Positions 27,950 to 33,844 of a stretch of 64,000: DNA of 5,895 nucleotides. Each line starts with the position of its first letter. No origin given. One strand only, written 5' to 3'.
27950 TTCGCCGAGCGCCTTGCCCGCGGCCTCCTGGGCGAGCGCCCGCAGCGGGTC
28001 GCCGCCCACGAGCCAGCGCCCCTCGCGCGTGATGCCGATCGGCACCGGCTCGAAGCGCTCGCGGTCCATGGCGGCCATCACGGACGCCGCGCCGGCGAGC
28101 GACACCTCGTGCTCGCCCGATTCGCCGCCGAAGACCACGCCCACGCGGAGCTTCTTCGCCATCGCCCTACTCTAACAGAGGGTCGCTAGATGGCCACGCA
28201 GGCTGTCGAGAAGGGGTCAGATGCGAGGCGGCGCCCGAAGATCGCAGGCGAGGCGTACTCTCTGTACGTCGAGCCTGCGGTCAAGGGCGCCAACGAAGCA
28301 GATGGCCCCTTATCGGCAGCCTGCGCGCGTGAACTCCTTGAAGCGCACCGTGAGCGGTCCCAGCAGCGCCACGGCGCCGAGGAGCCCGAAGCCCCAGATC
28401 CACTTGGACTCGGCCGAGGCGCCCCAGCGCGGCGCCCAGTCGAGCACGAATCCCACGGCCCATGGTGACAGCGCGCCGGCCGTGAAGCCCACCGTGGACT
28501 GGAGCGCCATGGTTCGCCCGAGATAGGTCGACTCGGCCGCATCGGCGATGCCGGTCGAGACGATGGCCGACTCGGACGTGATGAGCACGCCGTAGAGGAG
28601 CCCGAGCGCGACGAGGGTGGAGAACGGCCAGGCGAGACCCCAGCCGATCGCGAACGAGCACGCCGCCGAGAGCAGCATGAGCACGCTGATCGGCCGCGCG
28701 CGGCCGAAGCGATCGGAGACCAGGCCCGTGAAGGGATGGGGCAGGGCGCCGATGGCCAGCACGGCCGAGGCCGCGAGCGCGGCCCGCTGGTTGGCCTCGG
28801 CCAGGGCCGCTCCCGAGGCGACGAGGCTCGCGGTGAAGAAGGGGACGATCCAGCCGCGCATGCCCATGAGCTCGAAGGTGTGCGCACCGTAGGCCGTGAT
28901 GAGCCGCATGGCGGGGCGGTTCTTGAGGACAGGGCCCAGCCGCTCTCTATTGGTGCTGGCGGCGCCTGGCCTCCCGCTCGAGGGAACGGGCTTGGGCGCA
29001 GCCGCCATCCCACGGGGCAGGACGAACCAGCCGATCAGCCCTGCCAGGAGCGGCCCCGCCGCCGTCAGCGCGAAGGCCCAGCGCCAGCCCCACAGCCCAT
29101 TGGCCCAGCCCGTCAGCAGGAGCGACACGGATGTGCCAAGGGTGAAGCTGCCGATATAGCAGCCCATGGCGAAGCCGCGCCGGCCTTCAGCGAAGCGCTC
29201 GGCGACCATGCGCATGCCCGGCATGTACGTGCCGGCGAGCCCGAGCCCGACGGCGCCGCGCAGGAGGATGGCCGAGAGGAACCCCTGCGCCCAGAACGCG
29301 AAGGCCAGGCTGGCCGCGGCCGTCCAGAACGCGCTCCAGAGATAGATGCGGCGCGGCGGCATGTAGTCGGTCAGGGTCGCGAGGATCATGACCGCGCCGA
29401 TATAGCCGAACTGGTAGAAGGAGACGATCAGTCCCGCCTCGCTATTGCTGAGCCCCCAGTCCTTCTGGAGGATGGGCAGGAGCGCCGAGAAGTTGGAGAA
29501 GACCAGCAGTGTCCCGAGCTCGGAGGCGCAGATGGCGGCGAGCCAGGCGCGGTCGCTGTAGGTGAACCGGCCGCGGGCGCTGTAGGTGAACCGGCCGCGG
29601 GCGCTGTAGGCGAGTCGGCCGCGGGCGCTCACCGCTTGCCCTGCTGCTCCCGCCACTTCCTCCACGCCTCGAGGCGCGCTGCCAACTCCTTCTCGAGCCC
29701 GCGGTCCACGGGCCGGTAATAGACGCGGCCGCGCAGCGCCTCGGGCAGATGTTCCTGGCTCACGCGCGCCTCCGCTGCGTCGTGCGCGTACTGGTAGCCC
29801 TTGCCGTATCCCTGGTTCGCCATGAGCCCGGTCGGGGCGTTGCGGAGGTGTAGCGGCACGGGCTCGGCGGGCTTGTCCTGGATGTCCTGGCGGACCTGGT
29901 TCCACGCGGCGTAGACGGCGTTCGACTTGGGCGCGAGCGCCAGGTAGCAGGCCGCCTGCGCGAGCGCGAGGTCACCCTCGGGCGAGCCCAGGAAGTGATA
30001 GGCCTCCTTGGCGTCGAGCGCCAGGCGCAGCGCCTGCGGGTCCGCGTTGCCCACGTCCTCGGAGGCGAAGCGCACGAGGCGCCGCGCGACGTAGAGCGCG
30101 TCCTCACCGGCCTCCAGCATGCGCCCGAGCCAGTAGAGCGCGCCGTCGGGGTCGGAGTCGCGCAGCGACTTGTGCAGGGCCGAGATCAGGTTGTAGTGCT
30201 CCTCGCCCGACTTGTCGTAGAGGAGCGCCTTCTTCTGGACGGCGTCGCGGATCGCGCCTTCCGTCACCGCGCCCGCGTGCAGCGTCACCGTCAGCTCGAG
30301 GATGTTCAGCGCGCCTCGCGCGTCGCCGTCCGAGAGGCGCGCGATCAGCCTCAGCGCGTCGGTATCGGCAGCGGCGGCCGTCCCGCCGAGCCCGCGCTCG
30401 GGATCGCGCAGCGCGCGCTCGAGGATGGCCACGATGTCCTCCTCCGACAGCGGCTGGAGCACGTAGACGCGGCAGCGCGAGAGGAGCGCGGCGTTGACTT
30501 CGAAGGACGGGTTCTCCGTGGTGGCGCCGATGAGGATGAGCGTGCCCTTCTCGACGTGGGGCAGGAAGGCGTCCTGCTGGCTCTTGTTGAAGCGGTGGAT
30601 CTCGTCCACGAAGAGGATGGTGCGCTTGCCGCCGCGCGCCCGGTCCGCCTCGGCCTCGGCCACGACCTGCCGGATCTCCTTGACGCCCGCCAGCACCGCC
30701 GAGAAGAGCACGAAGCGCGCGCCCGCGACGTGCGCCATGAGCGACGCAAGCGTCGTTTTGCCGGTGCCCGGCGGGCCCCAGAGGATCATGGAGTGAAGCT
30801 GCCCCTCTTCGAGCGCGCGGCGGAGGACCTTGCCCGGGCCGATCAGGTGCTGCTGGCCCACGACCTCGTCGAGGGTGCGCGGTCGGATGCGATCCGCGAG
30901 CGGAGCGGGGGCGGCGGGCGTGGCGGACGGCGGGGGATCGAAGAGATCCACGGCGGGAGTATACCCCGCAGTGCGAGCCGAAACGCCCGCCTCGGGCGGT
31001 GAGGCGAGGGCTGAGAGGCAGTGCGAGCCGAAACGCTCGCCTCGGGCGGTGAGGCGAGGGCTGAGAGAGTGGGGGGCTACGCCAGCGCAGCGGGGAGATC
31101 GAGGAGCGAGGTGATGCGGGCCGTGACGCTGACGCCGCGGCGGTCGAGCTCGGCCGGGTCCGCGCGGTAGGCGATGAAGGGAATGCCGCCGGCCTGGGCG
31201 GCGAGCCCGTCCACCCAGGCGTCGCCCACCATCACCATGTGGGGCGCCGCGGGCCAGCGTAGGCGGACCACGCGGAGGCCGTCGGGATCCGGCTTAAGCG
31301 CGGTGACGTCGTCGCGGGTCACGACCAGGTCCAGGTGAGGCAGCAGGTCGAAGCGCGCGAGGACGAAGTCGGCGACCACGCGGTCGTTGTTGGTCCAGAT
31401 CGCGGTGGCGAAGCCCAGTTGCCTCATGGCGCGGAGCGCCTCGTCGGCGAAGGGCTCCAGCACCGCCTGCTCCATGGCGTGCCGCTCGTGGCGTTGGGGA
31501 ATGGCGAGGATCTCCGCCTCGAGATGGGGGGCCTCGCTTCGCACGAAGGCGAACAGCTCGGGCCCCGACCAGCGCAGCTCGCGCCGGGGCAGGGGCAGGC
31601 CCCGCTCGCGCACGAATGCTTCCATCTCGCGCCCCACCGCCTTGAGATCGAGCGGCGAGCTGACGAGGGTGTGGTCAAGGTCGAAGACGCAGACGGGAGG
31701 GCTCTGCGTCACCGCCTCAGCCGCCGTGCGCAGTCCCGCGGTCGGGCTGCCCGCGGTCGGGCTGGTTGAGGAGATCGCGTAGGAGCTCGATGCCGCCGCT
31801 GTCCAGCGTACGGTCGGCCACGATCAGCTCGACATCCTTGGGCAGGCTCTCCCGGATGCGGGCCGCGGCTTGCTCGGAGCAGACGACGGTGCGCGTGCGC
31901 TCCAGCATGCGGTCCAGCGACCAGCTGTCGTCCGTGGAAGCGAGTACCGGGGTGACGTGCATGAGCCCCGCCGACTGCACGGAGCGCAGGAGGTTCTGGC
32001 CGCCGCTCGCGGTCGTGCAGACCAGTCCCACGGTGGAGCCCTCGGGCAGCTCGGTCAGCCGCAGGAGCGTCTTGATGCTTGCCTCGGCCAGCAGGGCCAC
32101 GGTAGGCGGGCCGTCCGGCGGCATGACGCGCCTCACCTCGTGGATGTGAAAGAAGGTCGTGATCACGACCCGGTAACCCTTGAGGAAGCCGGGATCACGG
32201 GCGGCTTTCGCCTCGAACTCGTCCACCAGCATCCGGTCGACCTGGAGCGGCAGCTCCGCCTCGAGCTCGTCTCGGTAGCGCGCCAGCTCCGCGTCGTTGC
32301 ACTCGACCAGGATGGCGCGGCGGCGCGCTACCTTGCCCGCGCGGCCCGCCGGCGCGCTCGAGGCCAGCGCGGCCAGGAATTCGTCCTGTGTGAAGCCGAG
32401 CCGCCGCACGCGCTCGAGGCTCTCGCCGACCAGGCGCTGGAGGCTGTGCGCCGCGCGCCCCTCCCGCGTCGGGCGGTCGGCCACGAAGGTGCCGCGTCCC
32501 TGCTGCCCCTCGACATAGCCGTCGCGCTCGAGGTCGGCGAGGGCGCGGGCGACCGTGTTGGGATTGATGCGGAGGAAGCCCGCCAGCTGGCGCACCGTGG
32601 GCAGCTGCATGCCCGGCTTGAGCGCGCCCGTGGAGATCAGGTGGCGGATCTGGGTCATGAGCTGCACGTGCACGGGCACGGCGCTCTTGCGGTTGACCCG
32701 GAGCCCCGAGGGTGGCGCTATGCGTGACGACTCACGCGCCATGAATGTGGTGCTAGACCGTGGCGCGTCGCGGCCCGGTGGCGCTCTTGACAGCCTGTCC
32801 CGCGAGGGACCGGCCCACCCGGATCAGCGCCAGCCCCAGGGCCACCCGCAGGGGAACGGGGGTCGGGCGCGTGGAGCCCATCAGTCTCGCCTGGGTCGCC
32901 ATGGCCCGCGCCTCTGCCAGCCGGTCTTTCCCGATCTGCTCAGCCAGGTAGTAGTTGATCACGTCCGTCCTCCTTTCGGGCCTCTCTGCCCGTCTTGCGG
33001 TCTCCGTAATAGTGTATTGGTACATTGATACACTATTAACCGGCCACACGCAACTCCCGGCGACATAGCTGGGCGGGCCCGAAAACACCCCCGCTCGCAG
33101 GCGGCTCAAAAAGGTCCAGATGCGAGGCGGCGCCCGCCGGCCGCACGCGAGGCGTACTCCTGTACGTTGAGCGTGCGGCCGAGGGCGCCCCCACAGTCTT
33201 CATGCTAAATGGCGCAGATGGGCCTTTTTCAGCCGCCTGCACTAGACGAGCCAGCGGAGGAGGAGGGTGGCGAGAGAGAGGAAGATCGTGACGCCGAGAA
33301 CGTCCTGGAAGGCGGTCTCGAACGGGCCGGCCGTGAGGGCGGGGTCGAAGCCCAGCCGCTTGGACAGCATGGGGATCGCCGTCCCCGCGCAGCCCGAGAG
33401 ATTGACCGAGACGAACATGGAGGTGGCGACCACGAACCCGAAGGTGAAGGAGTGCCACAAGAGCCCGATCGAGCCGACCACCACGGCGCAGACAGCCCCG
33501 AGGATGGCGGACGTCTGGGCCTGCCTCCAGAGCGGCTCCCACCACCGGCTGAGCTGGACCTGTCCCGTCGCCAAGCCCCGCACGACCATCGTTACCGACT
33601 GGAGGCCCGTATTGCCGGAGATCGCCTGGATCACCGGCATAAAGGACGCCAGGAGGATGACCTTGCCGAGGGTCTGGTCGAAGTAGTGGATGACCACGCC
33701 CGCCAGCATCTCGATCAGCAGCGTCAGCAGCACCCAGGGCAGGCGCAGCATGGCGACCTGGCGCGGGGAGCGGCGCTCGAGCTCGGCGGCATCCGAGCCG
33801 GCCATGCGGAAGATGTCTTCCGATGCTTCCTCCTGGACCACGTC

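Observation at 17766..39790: Repeat family R1: ~110-bp intergenic element in at least four copies with ~90% identity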

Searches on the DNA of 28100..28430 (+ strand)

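Call 16: search_rna_families(source=window, start=28100, end=28430, threshold=evalue, max_evalue=10, show_alignments=3)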
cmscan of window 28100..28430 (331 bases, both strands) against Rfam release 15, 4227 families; matches with E-value up to 10: 2.
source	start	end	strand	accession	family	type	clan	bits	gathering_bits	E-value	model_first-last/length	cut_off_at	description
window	28216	28285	+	RF03078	chrB-a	Cis-reg;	-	13.3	43.9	7.1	1-80/80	no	chrB-a RNA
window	28334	28405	-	RF02133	HOXB13-AS1_2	Gene; lncRNA;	-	9.9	40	7.3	1-81/81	no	HOXB13 antisense RNA 1 conserved region 2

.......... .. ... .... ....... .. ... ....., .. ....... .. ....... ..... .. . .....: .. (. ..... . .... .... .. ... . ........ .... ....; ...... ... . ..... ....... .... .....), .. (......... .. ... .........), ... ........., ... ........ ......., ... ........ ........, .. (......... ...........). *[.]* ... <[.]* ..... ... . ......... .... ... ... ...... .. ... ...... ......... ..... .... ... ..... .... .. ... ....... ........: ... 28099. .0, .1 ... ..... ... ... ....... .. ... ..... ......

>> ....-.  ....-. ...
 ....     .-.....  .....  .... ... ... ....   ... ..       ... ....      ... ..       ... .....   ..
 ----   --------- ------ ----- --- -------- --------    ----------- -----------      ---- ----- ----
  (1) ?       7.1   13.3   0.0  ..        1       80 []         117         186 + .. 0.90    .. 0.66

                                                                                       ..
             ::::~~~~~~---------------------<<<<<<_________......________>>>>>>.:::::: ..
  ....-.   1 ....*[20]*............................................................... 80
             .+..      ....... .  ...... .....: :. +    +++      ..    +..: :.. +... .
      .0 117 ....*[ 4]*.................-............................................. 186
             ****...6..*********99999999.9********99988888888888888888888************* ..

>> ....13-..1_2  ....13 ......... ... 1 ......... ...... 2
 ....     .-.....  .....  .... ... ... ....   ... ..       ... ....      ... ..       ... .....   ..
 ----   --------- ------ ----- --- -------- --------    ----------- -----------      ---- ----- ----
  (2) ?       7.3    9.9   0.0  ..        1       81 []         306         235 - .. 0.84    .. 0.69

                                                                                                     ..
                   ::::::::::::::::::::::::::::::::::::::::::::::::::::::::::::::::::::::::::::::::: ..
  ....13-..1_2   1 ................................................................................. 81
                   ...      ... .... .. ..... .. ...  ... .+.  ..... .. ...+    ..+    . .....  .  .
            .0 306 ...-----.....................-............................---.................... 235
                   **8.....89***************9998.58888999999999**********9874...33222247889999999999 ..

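Call 78: search_dna_similar(query=window:28196-28326:+, collection=plasmids, mode=distant, max_rows=15, max_evalue=0.01)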
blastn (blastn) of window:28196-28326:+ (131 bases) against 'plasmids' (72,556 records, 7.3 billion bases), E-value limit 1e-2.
No match.

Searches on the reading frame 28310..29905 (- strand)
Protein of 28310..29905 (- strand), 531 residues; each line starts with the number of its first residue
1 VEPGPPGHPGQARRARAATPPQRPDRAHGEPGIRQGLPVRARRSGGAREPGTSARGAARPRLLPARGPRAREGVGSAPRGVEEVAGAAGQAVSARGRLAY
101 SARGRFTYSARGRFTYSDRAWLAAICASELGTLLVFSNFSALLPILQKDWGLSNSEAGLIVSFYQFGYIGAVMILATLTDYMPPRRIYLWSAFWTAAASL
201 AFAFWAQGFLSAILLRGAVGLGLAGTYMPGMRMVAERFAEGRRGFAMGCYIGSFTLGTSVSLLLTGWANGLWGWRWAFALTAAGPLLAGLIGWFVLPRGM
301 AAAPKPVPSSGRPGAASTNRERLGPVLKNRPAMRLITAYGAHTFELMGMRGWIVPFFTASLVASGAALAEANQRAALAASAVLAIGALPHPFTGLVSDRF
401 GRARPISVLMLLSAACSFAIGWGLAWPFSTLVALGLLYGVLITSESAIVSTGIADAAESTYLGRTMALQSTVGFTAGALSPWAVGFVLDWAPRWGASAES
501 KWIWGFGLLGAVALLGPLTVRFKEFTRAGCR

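Call 75: search_protein_families(library=pfam, proteins=[window:28310-29905:-], max_evalue=0.00001)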
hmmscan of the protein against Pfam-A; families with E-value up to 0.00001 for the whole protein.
window:28310-29905:- (531 aa): 1 family
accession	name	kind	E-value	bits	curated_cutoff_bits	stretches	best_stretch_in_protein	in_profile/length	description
PF07690.21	MFS_1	-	6.1e-38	131.1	33.4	2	131-422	7-287/347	Major Facilitator Superfamily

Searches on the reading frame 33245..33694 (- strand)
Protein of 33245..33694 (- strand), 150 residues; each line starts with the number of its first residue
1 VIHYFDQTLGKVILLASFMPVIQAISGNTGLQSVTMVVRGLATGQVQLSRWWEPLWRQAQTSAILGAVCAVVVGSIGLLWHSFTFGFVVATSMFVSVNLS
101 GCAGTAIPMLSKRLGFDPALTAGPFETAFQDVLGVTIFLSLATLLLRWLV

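Call 84: find_related_loci(query=window:33245-33694:-, collection=metagenome_contigs, flank=1200)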
Query window:33245-33694:- (150 aa) in metagenome_contigs; peptide patterns used: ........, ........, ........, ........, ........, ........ (x = any residue, [..] = any of these).
600 stretches matched a pattern (row limit reached: there are more); 379 encode a relative of the query (tblastn E <= 1e-3); the best 80 are kept; 80 distinct loci.
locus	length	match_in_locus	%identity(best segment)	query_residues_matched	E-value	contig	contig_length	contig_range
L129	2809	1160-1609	99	1-150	1e-99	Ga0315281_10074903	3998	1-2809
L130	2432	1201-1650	99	1-150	5e-100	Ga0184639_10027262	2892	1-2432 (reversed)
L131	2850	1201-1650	98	1-150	1e-97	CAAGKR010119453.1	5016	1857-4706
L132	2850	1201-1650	97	1-150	2e-97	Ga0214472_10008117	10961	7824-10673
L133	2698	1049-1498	97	1-150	6e-98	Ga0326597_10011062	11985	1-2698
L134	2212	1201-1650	97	1-150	1e-98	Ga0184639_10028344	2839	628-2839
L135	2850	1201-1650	97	1-150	3e-96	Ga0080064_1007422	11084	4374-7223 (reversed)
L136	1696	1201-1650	97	1-150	6e-99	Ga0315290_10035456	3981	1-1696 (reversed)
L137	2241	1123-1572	97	1-150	2e-99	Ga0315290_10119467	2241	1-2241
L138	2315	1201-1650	96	1-150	1e-95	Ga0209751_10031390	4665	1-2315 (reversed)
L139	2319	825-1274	94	1-150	1e-96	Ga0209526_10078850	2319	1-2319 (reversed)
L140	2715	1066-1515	94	1-150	4e-94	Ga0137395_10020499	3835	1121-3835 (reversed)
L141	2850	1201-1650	95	1-150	2e-93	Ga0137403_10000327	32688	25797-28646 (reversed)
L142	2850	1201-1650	94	1-150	4e-93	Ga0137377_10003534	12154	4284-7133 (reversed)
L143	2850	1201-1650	94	1-150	1e-92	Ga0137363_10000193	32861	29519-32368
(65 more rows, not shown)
